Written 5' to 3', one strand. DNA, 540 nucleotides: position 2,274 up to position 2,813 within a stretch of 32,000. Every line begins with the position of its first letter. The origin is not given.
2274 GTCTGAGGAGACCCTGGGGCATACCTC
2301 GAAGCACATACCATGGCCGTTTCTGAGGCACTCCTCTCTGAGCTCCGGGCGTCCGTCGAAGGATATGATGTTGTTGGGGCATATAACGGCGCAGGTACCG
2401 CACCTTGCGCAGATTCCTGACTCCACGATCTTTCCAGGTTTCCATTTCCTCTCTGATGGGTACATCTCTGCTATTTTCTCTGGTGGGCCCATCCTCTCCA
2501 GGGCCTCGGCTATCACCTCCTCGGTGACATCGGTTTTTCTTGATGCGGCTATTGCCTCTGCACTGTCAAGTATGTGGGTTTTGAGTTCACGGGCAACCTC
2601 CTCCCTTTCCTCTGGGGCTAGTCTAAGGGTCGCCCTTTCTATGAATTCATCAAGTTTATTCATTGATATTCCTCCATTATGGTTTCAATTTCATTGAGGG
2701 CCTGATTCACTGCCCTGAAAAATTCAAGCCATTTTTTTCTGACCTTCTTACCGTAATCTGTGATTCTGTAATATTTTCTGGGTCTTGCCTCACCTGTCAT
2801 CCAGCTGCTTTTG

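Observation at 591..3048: PadR operon in which the usual PadR partner module appears fused to the N-terminus of F420-dependent sulfite reductase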

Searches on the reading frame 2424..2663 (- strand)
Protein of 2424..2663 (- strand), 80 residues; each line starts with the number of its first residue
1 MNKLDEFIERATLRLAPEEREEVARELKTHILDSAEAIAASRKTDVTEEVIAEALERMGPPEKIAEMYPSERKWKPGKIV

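Call 3: search_protein_families(library=pfam, proteins=[window:2424-2663:-], max_evalue=1)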
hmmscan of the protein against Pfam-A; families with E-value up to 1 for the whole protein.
window:2424-2663:- (80 aa): 5 families
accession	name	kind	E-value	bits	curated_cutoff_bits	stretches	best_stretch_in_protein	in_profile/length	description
PF22564.2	HAAS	-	3.4e-10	40.6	27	1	10-66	8-54/55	HAAS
PF18915.5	DUF5667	-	0.0081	17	27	1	4-67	11-73/99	Domain of unknown function (DUF5667)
PF18165.6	pP_pnuc_1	-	0.068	13.2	26.3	0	49-79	37-67/133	Predicted pPIWI-associating nuclease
PF03993.17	DUF349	-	0.07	13.9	23.9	1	16-48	23-56/75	Domain of Unknown Function (DUF349)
PF03972.19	MmgE_PrpD_N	-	0.081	12.6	32.1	1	4-73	3-67/244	MmgE/PrpD N-terminal domain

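Call 4: search_protein_families(library=ncbifam, proteins=[window:2424-2663:-], max_evalue=1)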
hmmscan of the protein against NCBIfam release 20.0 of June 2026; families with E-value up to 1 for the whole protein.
window:2424-2663:- (80 aa): 1 family
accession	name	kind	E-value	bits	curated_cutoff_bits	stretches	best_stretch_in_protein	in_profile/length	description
NF038403.1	perm_prefix_1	domain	1.5e-05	24.7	30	1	16-66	8-56/59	permease prefix domain 1-containing protein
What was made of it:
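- Tried and rejected: NCBIfam gave only a sub-threshold 'permease prefix domain 1' hit of 24.7 bits against a cut-off of 30 (call 4).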

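Call 22: search_protein_families(library=pfam, alignment_id=A2, max_evalue=0.01)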
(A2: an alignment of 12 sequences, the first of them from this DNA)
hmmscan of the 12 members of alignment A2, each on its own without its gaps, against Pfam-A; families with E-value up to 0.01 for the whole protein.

A. member 1, seq(74 aa): 1 family
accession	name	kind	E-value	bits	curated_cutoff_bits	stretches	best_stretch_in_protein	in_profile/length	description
PF22564.2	HAAS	-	2.7e-10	40.9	27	1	10-66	8-54/55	HAAS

B. families by the number of members that match (of 12 scanned): 4 families
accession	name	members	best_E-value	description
PF22564.2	HAAS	11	5.5e-13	HAAS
PF09957.15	VapB_antitoxin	3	0.00057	Bacterial antitoxin of type II TA system, VapB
PF04119.17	HSP9_HSP12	1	0.00057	Heat shock protein 9/12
PF15290.11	Syntaphilin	1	0.0082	Golgi-localised syntaxin-1-binding clamp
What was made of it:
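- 2463..2663 (-): HAAS module of Fsr (aa 1-67). Predicted helices are 3-12, 17-41, 48-58 and 61-67, with a kink at G59-P60. The motif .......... is invariant. Pfam HAAS above cut-off (calls 3, 22).
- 11 of 12 Methanothermobacter and Methanobacterium N-termini match Pfam HAAS at E <= 0.01 (call 22).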

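Call 41: find_homologous_proteins(query=A2, max_evalue=0.001)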
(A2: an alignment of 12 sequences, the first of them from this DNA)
Query A2 (12 sequences) (74 aa, profile of the alignment): 14 proteins with E <= 0.001 among 8000 candidates.
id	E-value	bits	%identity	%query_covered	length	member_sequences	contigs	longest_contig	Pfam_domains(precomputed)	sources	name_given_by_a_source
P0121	9.7e-36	139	56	97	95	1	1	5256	PF22564.3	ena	-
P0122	5.6e-30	121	59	81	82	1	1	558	PF22564.3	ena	-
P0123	5.9e-25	105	38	99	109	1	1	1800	PF22564.3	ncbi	-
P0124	7.2e-24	101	41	92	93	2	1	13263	PF22564.3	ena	-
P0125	2.9e-21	93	44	86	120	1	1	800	PF22564.3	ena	-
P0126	5.3e-21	92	44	86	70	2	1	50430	PF22564.3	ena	-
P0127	6.8e-21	92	48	81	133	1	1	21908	PF22564.3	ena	-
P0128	1.4e-20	91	48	81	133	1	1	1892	PF22564.3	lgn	-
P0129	2.9e-19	87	50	81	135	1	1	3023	-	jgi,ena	-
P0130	1.4e-18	85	44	70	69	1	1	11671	-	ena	-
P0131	9.5e-18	82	40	74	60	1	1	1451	PF22564.3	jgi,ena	-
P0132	2.6e-16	77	48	78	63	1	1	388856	-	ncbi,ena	-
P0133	1.1e-14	72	38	64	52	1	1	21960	-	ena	-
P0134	6.5e-12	63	42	58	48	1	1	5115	-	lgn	-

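Call 43: find_encoding_contigs(protein=P0127, flank=4000, max_places=2)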
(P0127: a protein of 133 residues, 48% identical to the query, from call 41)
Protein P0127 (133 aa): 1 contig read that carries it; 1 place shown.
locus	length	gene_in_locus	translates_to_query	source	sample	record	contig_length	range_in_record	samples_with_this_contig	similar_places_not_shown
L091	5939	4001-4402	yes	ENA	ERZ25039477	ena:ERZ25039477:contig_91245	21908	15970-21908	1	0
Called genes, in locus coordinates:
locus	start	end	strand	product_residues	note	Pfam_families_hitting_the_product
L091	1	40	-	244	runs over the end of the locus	PF01582:TIR, PF13676:TIR_2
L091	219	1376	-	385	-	PF01048:PNP_UDP_1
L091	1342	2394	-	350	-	-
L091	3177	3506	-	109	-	-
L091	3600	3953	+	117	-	PF03551:PadR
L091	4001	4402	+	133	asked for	PF22564:HAAS (weak)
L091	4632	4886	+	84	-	-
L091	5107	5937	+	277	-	?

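Call 44: find_encoding_contigs(protein=P0124, flank=4000, max_places=2)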
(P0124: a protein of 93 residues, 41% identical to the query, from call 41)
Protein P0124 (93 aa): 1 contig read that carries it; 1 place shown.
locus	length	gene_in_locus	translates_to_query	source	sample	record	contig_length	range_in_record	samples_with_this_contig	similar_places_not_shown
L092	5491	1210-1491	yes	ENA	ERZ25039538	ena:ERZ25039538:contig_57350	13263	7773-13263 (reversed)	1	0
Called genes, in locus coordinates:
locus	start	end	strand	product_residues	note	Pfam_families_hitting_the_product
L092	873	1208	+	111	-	PF03551:PadR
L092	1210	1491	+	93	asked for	PF22564:HAAS (weak)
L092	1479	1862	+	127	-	PF17647:DUF5518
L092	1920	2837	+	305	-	PF00005:ABC_tran, PF13304:AAA_21, PF13732:DrrA1-3_C (faint)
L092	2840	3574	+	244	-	PF12679:ABC2_membrane_2, PF12730:ABC2_membrane_4 (weak), PF12698:ABC2_membrane_3 (weak)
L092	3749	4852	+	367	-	PF01609:DDE_Tnp_1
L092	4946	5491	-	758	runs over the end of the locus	PF00989:PAS (faint), PF08448:PAS_4 (faint), PF13188:PAS_8 (faint), PF13426:PAS_9, PF08447:PAS_3, PF00512:HisKA, PF02518:HATPase_c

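Call 61: search_solved_structures(query=A2, max_evalue=10, show_alignments=2)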
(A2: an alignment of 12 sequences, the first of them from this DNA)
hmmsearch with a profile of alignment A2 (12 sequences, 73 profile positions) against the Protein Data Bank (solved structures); distinct sequences matched with E-value up to 10: 10.
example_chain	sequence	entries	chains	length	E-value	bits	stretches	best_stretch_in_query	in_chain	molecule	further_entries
9l08_A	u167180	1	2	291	0.037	17.4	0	3-24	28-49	Covalently Connected Cytochrome c555 trimer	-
8s6n_A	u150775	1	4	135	0.33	14.4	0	25-55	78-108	RNA-binding protein RRM4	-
8s6o_D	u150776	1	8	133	0.35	14.3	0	25-55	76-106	RNA-binding protein RRM4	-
3h3d_X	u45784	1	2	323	0.45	13.9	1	7-32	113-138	Maternal protein pumilio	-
3gvo_A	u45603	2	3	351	0.48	13.8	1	7-32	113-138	Pumilio homolog 2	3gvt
5kl1_A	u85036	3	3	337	0.51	13.8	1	7-32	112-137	Maternal protein pumilio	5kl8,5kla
3tbk_A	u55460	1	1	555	1.1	12.7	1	5-59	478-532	RIG-I Helicase Domain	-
3bsb_A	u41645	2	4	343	1.2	12.5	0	7-32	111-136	Pumilio homolog 1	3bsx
1ib2_A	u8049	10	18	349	1.3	12.4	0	7-32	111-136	PUMILIO 1 | Pumilio homolog 1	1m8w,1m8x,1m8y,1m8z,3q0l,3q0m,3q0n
2yjy_A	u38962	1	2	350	1.4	12.3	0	7-32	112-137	PUMILIO HOMOLOG 1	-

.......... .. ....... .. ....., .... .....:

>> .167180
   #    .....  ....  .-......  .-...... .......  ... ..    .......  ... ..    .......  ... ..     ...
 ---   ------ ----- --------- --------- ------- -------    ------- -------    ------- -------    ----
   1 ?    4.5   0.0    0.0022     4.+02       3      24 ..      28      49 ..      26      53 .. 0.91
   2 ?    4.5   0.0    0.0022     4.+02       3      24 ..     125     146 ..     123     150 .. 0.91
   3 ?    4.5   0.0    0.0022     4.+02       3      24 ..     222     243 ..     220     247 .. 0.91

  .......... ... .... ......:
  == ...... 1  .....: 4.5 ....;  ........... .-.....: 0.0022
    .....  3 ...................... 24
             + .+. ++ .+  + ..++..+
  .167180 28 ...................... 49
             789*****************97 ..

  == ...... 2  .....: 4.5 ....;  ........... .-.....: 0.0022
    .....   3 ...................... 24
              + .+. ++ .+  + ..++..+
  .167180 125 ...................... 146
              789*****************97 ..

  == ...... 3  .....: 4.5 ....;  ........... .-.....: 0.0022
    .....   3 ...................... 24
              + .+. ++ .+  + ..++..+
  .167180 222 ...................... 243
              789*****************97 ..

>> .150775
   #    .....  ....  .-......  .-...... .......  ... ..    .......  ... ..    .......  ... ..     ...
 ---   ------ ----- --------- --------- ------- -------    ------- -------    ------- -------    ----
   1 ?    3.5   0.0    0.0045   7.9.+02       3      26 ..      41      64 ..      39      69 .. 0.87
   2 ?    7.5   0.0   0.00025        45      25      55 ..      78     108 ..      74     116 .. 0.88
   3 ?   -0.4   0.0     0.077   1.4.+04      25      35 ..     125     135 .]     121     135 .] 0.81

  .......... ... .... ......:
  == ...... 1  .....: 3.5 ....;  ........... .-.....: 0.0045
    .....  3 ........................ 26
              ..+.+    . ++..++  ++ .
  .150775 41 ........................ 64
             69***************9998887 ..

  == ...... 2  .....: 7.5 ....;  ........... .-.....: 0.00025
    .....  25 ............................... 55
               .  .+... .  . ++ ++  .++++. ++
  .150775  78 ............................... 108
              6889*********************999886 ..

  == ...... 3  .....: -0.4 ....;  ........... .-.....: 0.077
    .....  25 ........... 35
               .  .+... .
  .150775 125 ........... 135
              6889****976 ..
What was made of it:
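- Tried and rejected: A search of the HAAS profile against PDB sequences gave nothing (call 61).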

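Call 67: predict_structure(alignment_id=A6)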
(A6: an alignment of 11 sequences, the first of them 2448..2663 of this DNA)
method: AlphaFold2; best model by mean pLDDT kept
length: 72 residues; sequences in the alignment: 11
mean_pLDDT: 91.4   pTM: 0.76
mean pLDDT of the five models: 91.4, 91.3, 91.3, 90.2, 89.9
residues with pLDDT >= 90: 56; 70-90: 12; 50-70: 3; < 50: 1
segments of 3 or more residues with pLDDT < 50: none
pLDDT, mean of each block of 10 residues (from residue 1): 90 91 94 97 96 95 85 57
secondary structure, 60 per line:
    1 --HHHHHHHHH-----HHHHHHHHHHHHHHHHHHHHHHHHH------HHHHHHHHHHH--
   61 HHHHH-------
elements in order: H3-11 H17-41 H48-58 H61-65

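Call 70: fold_search(model_id=the predicted structure, library=pdb)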
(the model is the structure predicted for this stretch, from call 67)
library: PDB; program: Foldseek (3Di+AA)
matches with E <= 10: 118; with E <= 0.001: 0
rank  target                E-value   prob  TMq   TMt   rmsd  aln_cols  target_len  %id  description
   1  8ghm_N                1.8e+00  0.57  0.46  0.43   3.0        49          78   24  Hir1 WD40 domains and Asf1/H3/H4 (released 2024-07-10)
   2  2yfv_B                2.1e+00  0.47  0.44  0.43   3.0        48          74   29  The heterotrimeric complex of Kluyveromyces lactis Scm3, Cse4 and H4 (released 2011-05-25)
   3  8kcc_G                2.8e+00  0.41  0.46  0.42   3.0        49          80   22  Complex of DDM1-nucleosome(H2A.W) complex with DDM1 bound to SHL2 (released 2024-06-26)
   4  3nqj_B                2.8e+00  0.25  0.43  0.44   4.2        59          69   24  Crystal structure of (CENP-A/H4)2 heterotetramer (released 2010-08-25)
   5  1kx4_F                3.0e+00  0.38  0.45  0.42   3.0        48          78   25  X-Ray Structure of the Nucleosome Core Particle, NCP146b, at 2.6 A Resolution (released 2002-12-25)
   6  6xwt_B                3.4e+00  0.66  0.54  0.54   1.2        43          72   26  drosophila melanogaster CENP-A/H4 bound to N-terminal CAL1 fragment (released 2020-04-01)
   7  1zbb_B                3.4e+00  0.41  0.44  0.40   2.6        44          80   27  Structure of the 4_601_167 Tetranucleosome (released 2005-07-12)
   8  1kx5_B                3.4e+00  0.41  0.44  0.32   2.6        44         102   27  X-Ray Structure of the Nucleosome Core Particle, NCP147, at 1.9 A Resolution (released 2002-12-25)
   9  3tu4_F                3.4e+00  0.35  0.45  0.37   3.0        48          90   25  Crystal structure of the Sir3 BAH domain in complex with a nucleosome core particle. (released 2011-11-23)
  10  8xvb_A                3.6e+00  0.44  0.49  0.16   3.5        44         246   20  Cryo-EM structure of ATP-DNA-MuB filaments (released 2024-08-14)
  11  3aze_B                3.6e+00  0.38  0.43  0.41   2.7        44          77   27  Crystal Structure of Human Nucleosome Core Particle Containing H3K64Q mutation (released 2011-09-21)
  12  7y61_H                3.8e+00  0.38  0.47  0.47   2.4        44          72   25  Cryo-EM structure of the two CAF1LCs bound right-handed Di-tetrasome (released 2023-08-16)
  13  3tu4_B                3.8e+00  0.33  0.45  0.38   3.0        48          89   25  Crystal structure of the Sir3 BAH domain in complex with a nucleosome core particle. (released 2011-11-23)
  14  4g92_B                3.8e+00  0.33  0.54  0.43   4.9        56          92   28  CCAAT-binding complex from Aspergillus nidulans with DNA (released 2012-10-31)
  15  4g91_B                3.8e+00  0.30  0.53  0.43   5.0        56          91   28  CCAAT-binding complex from Aspergillus nidulans (released 2012-10-31)
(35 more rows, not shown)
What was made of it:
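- Tried and rejected: The best hit had E 1.8 and was histone-fold-like (call 70).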

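Call 79: search_protein_representatives(alignment_id=A6)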
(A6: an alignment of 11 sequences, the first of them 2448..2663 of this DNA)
Query: 11 sequences, 108 profile positions. Proteins with E-value up to 0.001 (for the whole library): 131; up to 1e-10: 30; up to 1e-30: 13. The best 131 are listed.
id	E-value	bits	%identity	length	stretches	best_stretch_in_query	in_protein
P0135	1.3e-37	144.5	-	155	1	1-101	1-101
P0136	1.6e-37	144.2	-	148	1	1-96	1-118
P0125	3.7e-36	139.9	-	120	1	1-106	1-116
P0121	1.8e-35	137.6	-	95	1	5-83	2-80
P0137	3.0e-35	136.9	-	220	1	1-93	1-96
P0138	2.4e-34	134.0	-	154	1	1-79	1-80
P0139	8.7e-34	132.2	-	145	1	1-94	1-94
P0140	1.9e-32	127.9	-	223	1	1-95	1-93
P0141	2.2e-32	127.7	-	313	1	1-83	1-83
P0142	3.4e-32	127.1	-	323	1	1-79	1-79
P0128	4.7e-32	126.6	-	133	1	17-107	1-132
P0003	5.4e-32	126.4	-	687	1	5-83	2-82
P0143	2.1e-31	124.5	-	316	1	1-84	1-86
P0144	8.7e-30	119.3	-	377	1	1-74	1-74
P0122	3.9e-29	117.2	-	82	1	10-83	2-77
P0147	1.8e-28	115.1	-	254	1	1-75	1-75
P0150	3.8e-26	107.7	-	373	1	1-75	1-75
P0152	2.1e-25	105.3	-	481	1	1-81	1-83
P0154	1.5e-13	67.1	-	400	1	5-75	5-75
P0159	3.4e-10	56.3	-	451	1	4-78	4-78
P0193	7.3e-05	39.2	-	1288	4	35-76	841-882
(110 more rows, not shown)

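Call 80: search_protein_families(library=pfam, proteins=[P0137, P0140, P0141, P0142, P0144, P0147, P0150, P0152, P0154, P0159], max_evalue=0.001)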
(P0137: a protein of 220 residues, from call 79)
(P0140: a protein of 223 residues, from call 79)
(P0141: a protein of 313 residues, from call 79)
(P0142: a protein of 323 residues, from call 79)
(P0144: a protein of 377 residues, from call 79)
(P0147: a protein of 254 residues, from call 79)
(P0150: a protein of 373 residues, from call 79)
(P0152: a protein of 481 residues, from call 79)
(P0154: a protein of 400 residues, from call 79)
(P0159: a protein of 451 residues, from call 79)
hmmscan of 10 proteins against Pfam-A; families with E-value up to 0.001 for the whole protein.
P0137 (220 aa): 2 families
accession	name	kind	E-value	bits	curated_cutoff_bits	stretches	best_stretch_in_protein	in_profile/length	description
PF17647.6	DUF5518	-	9.4e-13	48.7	27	1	91-211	1-115/116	Family of unknown function (DUF5518)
PF22564.2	HAAS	-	0.00024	21.8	27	1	10-68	2-53/55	HAAS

P0140 (223 aa): 1 family
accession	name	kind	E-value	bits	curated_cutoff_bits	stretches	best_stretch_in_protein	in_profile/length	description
PF22564.2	HAAS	-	6.5e-08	33.3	27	1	8-67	1-53/55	HAAS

P0141 (313 aa): 1 family
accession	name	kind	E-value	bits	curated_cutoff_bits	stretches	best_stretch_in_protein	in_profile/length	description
PF22564.2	HAAS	-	7.7e-09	36.2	27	1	8-68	1-54/55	HAAS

P0142 (323 aa): 1 family
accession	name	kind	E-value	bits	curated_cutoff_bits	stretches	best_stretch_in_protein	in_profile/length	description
PF22564.2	HAAS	-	9.3e-05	23.2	27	1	8-68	1-54/55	HAAS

P0144 (377 aa): 2 families
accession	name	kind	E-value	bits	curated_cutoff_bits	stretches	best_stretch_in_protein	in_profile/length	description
PF13349.12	DUF4097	-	5.1e-12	46.1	22.9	1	225-354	98-227/247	Toastrack DUF4097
PF22564.2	HAAS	-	8.5e-09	36.1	27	1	8-68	1-54/55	HAAS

P0147 (254 aa): 2 families
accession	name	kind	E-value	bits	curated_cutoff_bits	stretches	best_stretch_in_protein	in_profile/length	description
PF07853.16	DUF1648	-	6.1e-07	29.4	28.7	1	102-144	3-46/49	Domain of unknown function (DUF1648)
PF22564.2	HAAS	-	0.0001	23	27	1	8-68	1-54/55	HAAS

P0150 (373 aa): 2 families
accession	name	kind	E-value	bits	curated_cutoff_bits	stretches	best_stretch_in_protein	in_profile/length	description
PF13349.12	DUF4097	-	1.5e-13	51.2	22.9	2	223-370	101-246/247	Toastrack DUF4097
PF22564.2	HAAS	-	2.2e-08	34.8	27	1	8-69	1-55/55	HAAS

P0152 (481 aa): 2 families
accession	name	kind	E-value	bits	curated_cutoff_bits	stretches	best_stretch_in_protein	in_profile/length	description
PF13349.12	DUF4097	-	1.5e-18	67.5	22.9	2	128-346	3-192/247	Toastrack DUF4097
PF22564.2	HAAS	-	5.1e-06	27.2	27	1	9-67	2-53/55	HAAS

P0154 (400 aa): 1 family
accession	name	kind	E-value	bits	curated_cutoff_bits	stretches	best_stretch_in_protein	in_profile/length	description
PF22564.2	HAAS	-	2.4e-11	44.2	27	1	8-68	1-54/55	HAAS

P0159 (451 aa): 1 family
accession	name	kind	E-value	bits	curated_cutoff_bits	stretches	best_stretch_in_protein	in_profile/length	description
PF22564.2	HAAS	-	3.7e-11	43.6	27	1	8-68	1-54/55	HAAS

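Call 84: search_protein_families(library=pfam, proteins=[P0193], max_evalue=0.001)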
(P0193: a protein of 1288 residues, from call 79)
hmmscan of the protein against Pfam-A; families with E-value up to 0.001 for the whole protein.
P0193 (1288 aa): 8 families
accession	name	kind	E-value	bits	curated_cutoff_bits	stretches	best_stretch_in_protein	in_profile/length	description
PF13428.12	TPR_14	-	3.7e-22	77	23.5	0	504-532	2-30/44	Tetratricopeptide repeat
PF08311.18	Mad3_BUB1_I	-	1.5e-16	60.9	31.4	0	1019-1048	94-123/123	Mad3/BUB1 homology region 1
PF22316.2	ABhydrolase-like_N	-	1.6e-15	57.3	27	0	513-571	12-68/106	A/B hydrolase-like, N-terminal domain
PF25058.1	ARM_TT21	-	5.9e-14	52.7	27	0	451-565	20-119/155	Tetratricopeptide repeat protein 21 ARM repeat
PF13424.12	TPR_12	-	4.8e-13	49.5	30.1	0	504-567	4-72/77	Tetratricopeptide repeat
PF22860.2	DUF7017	-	9.3e-12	45.6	27.5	0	952-1050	6-100/141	Domain of unknown function (DUF7017)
PF21233.3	RIOX1_C_WH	-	3.4e-11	43.6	27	0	742-767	36-61/129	Ribosomal oxygenase 1, C-terminal winged helix domain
PF13401.12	AAA_22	-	8.4e-07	29.8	27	1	43-148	7-105/130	AAA domain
